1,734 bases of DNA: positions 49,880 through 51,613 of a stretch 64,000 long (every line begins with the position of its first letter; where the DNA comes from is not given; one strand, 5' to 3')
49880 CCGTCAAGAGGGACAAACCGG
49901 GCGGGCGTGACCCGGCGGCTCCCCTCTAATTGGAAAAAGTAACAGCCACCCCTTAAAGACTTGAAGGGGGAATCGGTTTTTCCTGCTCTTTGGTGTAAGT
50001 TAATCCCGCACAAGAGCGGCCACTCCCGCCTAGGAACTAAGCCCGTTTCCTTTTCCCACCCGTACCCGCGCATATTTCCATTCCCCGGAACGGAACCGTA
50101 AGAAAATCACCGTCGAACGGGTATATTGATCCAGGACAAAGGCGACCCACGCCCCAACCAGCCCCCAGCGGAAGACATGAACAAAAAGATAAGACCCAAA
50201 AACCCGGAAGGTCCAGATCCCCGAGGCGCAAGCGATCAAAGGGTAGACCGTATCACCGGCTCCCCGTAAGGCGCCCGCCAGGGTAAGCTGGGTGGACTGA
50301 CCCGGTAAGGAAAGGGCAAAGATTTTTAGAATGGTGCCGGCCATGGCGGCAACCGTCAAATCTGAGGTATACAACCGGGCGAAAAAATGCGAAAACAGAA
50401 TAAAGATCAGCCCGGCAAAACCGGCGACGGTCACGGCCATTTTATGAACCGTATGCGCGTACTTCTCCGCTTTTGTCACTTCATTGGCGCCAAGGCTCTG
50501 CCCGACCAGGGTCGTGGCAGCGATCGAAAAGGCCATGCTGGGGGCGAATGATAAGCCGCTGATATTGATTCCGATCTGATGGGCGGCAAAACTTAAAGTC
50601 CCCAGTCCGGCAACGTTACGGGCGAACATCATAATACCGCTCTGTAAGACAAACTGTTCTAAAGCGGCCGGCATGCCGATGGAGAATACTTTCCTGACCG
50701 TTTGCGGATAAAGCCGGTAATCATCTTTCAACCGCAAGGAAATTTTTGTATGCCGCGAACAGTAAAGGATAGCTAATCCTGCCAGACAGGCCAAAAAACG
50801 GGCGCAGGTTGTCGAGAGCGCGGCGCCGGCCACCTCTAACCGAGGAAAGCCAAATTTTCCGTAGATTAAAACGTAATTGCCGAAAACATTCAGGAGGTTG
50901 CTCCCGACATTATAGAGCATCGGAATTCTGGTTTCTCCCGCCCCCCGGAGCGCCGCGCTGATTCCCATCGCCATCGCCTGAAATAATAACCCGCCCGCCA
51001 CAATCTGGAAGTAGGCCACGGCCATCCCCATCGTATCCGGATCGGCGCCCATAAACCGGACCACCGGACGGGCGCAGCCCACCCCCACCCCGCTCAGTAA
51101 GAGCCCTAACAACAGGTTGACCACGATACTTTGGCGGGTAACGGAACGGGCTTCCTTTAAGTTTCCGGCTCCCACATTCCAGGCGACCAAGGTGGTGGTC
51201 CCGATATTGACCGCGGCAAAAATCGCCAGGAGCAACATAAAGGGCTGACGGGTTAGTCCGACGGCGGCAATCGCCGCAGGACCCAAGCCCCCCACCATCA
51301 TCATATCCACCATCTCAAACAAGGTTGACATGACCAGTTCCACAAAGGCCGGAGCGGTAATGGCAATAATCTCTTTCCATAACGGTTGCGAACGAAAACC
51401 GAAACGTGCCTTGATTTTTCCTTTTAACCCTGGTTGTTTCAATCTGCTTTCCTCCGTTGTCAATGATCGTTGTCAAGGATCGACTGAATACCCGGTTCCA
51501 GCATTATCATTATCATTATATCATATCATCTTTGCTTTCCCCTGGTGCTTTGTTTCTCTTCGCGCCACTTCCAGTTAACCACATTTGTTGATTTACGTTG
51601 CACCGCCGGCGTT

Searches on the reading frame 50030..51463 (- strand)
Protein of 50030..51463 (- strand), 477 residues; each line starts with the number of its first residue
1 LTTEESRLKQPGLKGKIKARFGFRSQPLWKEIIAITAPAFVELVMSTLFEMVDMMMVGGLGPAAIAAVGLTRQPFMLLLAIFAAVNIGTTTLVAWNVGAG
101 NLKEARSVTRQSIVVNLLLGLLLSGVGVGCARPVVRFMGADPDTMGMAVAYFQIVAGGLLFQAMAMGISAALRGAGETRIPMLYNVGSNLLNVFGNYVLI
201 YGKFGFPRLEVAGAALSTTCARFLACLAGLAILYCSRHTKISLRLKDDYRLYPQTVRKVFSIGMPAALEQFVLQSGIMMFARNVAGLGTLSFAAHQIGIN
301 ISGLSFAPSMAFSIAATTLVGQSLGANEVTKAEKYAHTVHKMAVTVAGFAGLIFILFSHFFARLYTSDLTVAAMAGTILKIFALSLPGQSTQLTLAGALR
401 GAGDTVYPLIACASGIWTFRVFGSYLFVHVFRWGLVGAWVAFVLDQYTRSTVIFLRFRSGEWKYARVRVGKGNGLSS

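Call 5: search_protein_families(library=pfam, proteins=[window:50030-51463:-])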
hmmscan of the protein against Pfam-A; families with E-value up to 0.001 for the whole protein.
window:50030-51463:- (477 aa): 1 family
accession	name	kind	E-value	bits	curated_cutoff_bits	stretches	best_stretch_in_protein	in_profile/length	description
PF01554.23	MatE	-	1.2e-62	210.7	24.9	2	38-198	1-161/161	MatE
